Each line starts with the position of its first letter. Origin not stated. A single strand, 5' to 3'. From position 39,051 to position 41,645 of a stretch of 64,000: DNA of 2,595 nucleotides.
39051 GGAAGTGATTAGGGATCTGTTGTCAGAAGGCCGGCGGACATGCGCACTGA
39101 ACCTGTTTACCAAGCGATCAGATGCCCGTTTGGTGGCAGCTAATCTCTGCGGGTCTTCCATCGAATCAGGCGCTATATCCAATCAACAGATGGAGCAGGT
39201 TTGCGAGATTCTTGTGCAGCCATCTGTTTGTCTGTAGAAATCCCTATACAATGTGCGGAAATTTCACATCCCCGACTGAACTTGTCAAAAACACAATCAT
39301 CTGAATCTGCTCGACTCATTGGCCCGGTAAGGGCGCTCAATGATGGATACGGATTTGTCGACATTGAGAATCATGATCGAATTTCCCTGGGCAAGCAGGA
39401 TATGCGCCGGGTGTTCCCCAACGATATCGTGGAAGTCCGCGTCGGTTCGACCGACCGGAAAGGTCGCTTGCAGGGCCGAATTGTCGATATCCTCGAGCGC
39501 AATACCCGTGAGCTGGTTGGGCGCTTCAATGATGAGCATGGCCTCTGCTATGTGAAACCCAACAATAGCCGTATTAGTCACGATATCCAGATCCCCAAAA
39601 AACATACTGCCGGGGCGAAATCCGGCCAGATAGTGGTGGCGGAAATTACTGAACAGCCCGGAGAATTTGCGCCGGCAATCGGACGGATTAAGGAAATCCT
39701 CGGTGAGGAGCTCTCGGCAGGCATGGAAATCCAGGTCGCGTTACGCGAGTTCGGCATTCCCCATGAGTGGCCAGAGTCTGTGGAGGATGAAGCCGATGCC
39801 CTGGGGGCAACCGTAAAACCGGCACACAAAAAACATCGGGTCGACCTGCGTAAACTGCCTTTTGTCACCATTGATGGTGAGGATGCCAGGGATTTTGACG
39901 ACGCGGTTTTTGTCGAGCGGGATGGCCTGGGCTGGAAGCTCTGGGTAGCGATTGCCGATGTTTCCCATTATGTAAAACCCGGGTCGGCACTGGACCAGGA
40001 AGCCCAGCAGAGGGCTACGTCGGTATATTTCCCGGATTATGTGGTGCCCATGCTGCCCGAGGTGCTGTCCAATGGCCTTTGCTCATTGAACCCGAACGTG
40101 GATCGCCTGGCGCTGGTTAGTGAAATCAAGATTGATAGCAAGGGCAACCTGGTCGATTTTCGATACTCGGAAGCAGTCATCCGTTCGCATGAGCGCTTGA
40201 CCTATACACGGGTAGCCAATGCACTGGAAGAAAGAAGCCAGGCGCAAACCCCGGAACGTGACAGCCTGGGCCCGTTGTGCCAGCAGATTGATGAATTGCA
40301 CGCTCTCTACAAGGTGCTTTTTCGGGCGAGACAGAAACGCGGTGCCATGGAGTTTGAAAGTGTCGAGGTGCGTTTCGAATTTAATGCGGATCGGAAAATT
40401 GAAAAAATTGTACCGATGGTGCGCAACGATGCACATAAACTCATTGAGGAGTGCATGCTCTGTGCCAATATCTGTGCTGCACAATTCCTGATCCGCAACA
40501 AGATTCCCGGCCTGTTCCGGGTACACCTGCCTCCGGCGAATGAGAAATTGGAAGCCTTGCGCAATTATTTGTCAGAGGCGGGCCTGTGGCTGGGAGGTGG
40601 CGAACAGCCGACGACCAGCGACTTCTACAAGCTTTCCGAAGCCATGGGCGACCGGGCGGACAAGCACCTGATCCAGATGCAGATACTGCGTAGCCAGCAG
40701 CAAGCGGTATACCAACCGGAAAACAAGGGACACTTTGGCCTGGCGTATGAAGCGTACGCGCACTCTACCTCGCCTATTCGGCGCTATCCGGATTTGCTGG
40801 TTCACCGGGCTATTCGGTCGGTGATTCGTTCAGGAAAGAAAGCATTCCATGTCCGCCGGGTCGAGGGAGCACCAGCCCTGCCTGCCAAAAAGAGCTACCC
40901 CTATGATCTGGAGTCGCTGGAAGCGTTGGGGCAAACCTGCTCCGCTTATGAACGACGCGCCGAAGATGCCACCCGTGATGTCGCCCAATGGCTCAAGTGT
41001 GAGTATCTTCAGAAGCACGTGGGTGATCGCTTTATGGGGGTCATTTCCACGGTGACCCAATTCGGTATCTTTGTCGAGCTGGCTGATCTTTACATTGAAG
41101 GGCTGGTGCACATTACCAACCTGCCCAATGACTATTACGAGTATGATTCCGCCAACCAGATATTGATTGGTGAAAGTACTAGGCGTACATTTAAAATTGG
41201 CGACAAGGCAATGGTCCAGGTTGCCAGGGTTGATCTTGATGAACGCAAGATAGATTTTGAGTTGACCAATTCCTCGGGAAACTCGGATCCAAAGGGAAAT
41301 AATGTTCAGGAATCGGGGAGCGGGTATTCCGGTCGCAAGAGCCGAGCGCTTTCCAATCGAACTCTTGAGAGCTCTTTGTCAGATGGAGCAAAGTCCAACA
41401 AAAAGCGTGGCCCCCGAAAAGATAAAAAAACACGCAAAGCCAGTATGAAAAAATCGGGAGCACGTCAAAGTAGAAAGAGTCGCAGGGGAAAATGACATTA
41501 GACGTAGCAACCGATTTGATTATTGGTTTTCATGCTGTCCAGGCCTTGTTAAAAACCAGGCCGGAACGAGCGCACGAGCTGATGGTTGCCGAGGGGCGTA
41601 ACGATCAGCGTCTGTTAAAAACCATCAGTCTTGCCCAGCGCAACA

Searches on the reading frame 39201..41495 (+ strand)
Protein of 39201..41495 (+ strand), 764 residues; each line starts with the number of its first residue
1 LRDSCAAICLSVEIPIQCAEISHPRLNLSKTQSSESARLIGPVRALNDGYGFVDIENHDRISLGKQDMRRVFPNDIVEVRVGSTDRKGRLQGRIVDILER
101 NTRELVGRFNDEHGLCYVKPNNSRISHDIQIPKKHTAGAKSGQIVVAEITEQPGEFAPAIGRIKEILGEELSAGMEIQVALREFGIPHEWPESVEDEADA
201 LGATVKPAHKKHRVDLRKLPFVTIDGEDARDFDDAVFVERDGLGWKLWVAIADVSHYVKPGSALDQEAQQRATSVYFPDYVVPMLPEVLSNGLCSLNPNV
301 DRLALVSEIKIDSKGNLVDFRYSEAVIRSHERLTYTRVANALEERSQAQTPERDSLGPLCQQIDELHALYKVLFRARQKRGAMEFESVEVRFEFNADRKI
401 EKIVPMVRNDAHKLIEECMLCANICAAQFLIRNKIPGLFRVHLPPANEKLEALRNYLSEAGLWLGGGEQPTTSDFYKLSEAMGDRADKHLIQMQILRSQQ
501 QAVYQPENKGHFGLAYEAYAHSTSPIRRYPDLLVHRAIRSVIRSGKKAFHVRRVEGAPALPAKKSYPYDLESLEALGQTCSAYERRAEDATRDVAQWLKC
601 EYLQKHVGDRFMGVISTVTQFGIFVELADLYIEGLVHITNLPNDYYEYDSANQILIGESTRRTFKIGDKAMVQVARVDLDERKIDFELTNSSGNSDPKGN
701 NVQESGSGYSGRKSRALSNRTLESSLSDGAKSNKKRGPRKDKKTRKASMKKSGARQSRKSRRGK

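Call 58: search_protein_families(library=pfam, proteins=[window:39201-41495:+], max_evalue=0.00001)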
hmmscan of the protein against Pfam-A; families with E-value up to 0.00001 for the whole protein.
window:39201-41495:+ (764 aa): 4 families
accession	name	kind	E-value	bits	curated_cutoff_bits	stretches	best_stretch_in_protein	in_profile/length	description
PF00773.25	RNB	-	4.6e-109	365.1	29.3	1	213-543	1-325/326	RNB domain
PF17876.7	CSD2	-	5.4e-29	100.5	26.2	1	117-191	1-74/74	Cold shock domain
PF00575.29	S1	-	4.6e-13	49.8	22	1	607-687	4-72/74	S1 RNA binding domain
PF08206.17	OB_RNB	-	3.1e-12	46.4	24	1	41-97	1-58/58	Ribonuclease B OB domain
